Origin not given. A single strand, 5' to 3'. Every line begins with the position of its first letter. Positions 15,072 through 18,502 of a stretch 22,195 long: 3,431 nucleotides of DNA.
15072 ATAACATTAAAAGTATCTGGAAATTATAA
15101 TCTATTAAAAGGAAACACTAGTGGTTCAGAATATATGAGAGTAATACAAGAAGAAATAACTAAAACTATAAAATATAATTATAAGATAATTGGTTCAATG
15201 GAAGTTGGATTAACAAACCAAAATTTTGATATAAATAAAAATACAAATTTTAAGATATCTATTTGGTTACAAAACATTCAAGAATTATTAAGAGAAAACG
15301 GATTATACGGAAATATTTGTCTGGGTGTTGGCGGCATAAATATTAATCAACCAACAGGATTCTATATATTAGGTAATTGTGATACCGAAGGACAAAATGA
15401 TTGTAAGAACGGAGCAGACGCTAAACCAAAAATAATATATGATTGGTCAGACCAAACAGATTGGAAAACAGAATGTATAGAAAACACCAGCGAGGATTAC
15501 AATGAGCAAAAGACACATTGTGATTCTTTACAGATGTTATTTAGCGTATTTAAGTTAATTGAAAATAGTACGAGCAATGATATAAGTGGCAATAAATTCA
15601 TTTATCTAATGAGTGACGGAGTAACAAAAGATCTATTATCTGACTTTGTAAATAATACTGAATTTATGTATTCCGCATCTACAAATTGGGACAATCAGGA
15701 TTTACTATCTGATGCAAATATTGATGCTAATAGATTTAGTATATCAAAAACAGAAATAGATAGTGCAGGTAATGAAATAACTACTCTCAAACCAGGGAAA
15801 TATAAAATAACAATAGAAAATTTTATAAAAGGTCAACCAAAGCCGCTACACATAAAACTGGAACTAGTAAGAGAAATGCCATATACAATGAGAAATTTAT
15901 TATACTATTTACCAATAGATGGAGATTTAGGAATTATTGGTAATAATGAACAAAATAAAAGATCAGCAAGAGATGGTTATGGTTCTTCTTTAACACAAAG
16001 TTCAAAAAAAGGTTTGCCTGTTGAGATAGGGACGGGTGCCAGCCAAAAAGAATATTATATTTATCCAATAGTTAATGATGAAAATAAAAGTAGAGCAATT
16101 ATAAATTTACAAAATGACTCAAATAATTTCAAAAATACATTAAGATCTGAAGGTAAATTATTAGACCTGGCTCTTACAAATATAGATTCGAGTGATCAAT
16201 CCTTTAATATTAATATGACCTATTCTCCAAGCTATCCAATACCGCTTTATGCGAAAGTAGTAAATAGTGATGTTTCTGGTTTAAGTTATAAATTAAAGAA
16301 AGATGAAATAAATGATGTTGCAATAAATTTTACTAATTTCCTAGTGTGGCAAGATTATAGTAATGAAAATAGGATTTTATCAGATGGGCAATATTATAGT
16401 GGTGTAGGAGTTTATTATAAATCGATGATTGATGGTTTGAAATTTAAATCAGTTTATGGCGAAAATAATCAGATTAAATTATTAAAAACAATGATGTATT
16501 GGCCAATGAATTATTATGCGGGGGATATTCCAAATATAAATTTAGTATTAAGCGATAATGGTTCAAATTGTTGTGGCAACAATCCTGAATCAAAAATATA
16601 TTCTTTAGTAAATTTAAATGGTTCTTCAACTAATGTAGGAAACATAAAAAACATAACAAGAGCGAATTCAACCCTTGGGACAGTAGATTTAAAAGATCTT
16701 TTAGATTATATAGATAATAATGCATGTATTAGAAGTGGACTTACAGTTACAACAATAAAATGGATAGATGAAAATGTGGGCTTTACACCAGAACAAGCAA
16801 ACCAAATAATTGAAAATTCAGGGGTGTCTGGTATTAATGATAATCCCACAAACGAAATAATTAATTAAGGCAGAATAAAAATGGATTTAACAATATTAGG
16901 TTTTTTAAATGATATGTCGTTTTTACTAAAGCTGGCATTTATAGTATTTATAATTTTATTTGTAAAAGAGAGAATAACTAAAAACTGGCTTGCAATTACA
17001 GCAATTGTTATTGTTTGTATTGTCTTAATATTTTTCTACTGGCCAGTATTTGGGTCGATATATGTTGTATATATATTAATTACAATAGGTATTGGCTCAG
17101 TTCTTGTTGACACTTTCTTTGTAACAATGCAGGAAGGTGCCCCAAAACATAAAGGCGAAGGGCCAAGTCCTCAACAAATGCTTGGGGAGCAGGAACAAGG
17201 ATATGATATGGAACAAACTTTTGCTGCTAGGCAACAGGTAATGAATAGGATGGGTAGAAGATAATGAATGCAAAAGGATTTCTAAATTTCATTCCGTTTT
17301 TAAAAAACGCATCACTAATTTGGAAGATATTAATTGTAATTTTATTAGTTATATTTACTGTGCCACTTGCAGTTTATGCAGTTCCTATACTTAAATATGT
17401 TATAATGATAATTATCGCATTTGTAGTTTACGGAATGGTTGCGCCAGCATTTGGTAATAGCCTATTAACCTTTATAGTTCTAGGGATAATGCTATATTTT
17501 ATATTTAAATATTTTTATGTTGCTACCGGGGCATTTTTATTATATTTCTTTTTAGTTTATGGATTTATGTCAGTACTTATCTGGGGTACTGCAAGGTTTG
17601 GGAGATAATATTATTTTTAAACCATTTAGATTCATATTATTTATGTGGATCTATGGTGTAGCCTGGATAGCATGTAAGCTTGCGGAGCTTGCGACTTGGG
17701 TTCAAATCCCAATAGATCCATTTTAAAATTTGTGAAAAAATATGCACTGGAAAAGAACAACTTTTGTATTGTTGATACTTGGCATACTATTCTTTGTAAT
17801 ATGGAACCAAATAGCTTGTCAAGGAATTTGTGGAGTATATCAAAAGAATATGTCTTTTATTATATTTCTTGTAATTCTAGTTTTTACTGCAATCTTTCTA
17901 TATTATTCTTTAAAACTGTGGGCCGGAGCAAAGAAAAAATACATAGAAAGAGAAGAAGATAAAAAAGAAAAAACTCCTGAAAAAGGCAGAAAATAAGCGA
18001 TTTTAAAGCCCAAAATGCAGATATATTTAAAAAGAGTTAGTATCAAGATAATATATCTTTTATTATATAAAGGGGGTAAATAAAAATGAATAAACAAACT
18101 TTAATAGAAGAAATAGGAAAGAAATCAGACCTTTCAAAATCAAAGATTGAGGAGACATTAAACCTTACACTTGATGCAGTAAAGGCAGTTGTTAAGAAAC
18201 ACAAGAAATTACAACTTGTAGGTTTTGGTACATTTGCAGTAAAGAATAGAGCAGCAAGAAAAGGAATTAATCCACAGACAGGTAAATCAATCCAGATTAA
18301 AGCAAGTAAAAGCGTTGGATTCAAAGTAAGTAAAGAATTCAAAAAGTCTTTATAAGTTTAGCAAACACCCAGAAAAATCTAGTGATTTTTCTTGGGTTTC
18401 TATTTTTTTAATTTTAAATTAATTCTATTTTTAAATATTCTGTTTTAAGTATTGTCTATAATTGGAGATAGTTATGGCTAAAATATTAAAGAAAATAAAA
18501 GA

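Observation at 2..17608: Surface cassette: two giant paralogs bracketing exported beta-solenoid proteins, followed by coupled small membrane proteins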

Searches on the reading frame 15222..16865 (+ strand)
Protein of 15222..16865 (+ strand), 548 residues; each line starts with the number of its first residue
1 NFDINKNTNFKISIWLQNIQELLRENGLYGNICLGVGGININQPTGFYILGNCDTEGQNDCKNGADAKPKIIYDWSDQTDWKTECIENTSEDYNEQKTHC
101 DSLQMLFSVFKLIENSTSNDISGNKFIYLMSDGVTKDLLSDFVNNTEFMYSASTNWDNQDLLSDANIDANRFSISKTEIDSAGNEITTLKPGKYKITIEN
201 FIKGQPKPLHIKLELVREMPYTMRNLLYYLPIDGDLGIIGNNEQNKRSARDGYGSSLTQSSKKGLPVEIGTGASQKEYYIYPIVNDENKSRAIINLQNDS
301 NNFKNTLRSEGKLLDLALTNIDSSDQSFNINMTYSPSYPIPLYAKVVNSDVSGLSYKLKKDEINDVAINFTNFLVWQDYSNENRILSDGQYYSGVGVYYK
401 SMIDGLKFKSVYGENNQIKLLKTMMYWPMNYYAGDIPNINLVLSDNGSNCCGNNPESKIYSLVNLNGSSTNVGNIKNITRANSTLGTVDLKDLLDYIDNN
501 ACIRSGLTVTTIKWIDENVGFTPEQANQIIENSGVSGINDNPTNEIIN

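Call 82: search_solved_structures(query=A7, max_evalue=10)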
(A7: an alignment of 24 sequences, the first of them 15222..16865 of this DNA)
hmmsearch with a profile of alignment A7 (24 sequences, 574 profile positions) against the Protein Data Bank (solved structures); distinct sequences matched with E-value up to 10: 0.

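Call 88: predict_structure(alignment_id=A7)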
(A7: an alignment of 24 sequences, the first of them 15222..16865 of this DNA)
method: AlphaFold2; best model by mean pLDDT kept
length: 548 residues; sequences in the alignment: 24
mean_pLDDT: 73.7   pTM: 0.77
mean pLDDT of the five models: 73.7, 73.3, 73.3, 71.7, 70.7
residues with pLDDT >= 90: 122; 70-90: 232; 50-70: 96; < 50: 98
segments of 3 or more residues with pLDDT < 50: 1-59, 240-245, 271-277, 433-435, 479-485, 538-548
pLDDT, mean of each block of 10 residues (from residue 1): 38 35 38 36 41 40 89 70 83 90 90 76 86 91 75 56 89 94 92 92 80 94 86 70 53 78 53 49 64 84 78 90 84 88 89 83 59 86 87 73 89 82 85 57 70 86 76 59 58 86 86 90 91 67 34
secondary structure, 60 per line:
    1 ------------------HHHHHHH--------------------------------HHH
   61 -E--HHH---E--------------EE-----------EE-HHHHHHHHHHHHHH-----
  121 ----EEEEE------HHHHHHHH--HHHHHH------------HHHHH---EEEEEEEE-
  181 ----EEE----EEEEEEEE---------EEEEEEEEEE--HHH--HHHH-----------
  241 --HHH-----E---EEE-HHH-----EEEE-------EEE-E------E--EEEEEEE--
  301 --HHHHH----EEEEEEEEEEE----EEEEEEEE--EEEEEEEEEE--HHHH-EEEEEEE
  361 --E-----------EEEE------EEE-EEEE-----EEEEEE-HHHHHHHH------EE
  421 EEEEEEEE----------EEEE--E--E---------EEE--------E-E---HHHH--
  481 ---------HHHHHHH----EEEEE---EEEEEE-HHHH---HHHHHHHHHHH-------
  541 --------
elements in order: H19-25 H102-115 E125-129 H136-143 H146-151 H164-168 E172-179 E185-187 E192-199 E209-218 H226-229 E255-257 E267-270 E278-280 E292-298 H303-307 E312-322 E327-334 E337-346 H349-352 E354-360 E375-378 E385-387 E389-392 E398-403 H405-412 E419-428 E439-442 E458-460 H475-478 H490-496 E501-505 E509-514 H516-519 H523-533

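Call 90: fold_search(model_id=the predicted structure, library=pdb)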
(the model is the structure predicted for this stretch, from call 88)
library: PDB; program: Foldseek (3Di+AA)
matches with E <= 10: 281; with E <= 0.001: 0
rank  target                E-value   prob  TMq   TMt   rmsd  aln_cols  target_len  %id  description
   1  7c3b_B                1.6e-01  0.20  0.11  0.17  10.7       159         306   10  Ferredoxin reductase in carbazole 1,9a-dioxygenase (FAD apo form) (released 2021-05-26)
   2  5xcb                  2.1e-01  0.04  0.09  0.13  25.6       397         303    8  X-ray structure of domains D1 and D2 of Clostridium perfringens pili protein CppA (released 2018-02-28)
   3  5y9g_B                2.3e-01  0.07  0.08  0.19  14.2       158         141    8  Crystal structure of Salmonella SafD adhesin (released 2017-11-15)
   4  7c3b_A                2.5e-01  0.14  0.11  0.16  10.7       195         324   12  Ferredoxin reductase in carbazole 1,9a-dioxygenase (FAD apo form) (released 2021-05-26)
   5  5gy1_A                2.8e-01  0.03  0.05  0.05  19.6       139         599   12  Crystal structure of endoglucanase CelQ from Clostridium thermocellum complexed with cellotriose (released 2017-09-27)
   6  3fnk_A                3.0e-01  0.08  0.10  0.23  15.0       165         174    8  Crystal structure of the second type II cohesin module from the cellulosomal adaptor ScaA scaffoldin of Acetivibrio ce (released 2009-06-23)
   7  3fnk_C                3.4e-01  0.07  0.10  0.23  16.4       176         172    6  Crystal structure of the second type II cohesin module from the cellulosomal adaptor ScaA scaffoldin of Acetivibrio ce (released 2009-06-23)
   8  5xcc_A                3.4e-01  0.02  0.07  0.08  22.2       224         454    9  X-ray structure of Clostridium perfringens pili protein CppA (released 2018-02-28)
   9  3f84_B                3.6e-01  0.04  0.08  0.12  22.0       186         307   12  Structure of fusion complex of major pilin CfaB and major pilin CfaB of CFA/I pilus from ETEC E. coli (released 2009-08-11)
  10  8cio_A                3.6e-01  0.04  0.05  0.13  20.8       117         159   12  Cryo-EM structure of the CupE pilus from Pseudomonas aeruginosa (released 2023-03-22)
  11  4k3c                  3.6e-01  0.02  0.08  0.08  17.7       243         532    9  The crystal structure of BamA from Haemophilus ducreyi lacking POTRA domains 1-3 (released 2013-09-04)
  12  7c7u_A                4.0e-01  0.04  0.08  0.08  20.0       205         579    8  Biofilm associated protein - BSP domain (released 2021-05-12)
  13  7c7u_B                4.2e-01  0.04  0.09  0.08  19.7       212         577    8  Biofilm associated protein - BSP domain (released 2021-05-12)
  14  8wgg                  4.7e-01  0.10  0.13  0.16  12.6       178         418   11  Crystal structure of basal pilin PilB from Streptococcus sanguinis (released 2025-03-26)
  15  3f84_A                5.6e-01  0.05  0.09  0.14  22.1       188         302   11  Structure of fusion complex of major pilin CfaB and major pilin CfaB of CFA/I pilus from ETEC E. coli (released 2009-08-11)
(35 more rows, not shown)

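Call 92: fold_search(model_id=the predicted structure, library=viral)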
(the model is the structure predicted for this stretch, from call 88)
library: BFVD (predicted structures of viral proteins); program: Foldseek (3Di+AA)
matches with E <= 10: 328; with E <= 0.001: 0
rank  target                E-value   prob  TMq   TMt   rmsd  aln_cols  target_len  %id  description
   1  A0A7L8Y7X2            1.1e-01  0.06  0.08  0.16  15.4       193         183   12  Glycoprotein vOX2-2 [Elephant endotheliotropic herpesvirus 1A]
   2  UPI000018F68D         1.5e-01  0.13  0.12  0.12  17.9       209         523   11  (no name look-up for this kind of identifier)
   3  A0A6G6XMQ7            2.6e-01  0.20  0.10  0.12   8.5       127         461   15  (no name in the UniProt tables at hand)
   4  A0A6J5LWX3            3.1e-01  0.08  0.10  0.07  21.6       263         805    7  Pectate lyase superfamily protein [uncultured Caudovirales phage]
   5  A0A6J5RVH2            3.3e-01  0.02  0.07  0.13  31.6       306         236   10  Uncharacterized protein [uncultured Caudovirales phage]
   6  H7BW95                3.5e-01  0.08  0.11  0.11  11.2       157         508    9  (no name in the UniProt tables at hand)
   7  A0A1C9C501            3.7e-01  0.20  0.11  0.09   7.2        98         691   13  Uncharacterized protein [Heterosigma akashiwo virus 01]
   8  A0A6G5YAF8            3.7e-01  0.16  0.11  0.21   6.7       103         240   10  (no name in the UniProt tables at hand)
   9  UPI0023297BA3         5.2e-01  0.04  0.07  0.08  14.2       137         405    8  (no name look-up for this kind of identifier)
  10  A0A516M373            6.2e-01  0.10  0.09  0.30  10.6       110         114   12  (no name in the UniProt tables at hand)
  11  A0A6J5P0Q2            6.5e-01  0.03  0.06  0.13  15.6       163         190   12  Single-stranded DNA-binding protein [uncultured Caudovirales phage]
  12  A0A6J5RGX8            6.9e-01  0.03  0.06  0.18  14.8       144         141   10  Uncharacterized protein [uncultured Caudovirales phage]
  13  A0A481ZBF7            7.7e-01  0.04  0.08  0.14  17.4       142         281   15  Transmembrane protein [Pithovirus LCPAC401]
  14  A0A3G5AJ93            7.7e-01  0.01  0.05  0.07  19.5       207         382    7  Collagen triple helix repeat protein [Solivirus sp.]
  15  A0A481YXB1            7.7e-01  0.01  0.06  0.04  38.0       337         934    9  protein-synthesizing GTPase [Marseillevirus LCMAC201]
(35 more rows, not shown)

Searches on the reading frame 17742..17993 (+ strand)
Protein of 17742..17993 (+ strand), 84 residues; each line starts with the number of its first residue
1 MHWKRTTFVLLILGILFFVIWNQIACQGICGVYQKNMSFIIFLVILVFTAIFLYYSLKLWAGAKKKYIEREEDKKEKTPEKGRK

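Call 114: search_protein_families(library=pfam, proteins=[window:17742-17993:+], max_evalue=0.01)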
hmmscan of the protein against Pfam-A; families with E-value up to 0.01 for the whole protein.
window:17742-17993:+ (84 aa): 2 families
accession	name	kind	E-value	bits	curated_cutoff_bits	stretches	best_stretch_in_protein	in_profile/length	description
PF24838.2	8xMP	-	0.0029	17.9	30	1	2-74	18-90/136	Octameric membrane protein family (8xMP)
PF17009.10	DUF5090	-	0.0066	16.9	27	1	14-58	129-168/187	Domain of unknown function (DUF5090)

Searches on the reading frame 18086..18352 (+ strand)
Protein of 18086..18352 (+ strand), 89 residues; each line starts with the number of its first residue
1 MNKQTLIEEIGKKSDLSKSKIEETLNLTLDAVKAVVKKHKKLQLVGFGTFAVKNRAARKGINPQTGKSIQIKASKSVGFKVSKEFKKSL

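Call 114: search_protein_families(library=pfam, proteins=[window:18086-18352:+], max_evalue=0.01)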
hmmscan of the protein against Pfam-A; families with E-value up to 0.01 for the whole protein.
window:18086-18352:+ (89 aa): 4 families
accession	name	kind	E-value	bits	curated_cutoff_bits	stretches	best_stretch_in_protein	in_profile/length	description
PF00216.26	Bac_DNA_binding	-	6.4e-28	97.3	22.4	1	1-88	1-88/90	Bacterial DNA-binding protein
PF18291.6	HU-HIG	-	7.2e-05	23.3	26.2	1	2-88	33-117/125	HU domain fused to wHTH, Ig, or Glycine-rich motif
PF18289.6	HU-CCDC81_euk_2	-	0.00044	20.6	26.1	1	9-57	9-59/75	CCDC81 eukaryotic HU domain 2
PF14908.11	HU-CCDC81_euk_1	-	0.0072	16.8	26.1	1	19-88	22-84/89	CCDC81 eukaryotic HU domain 1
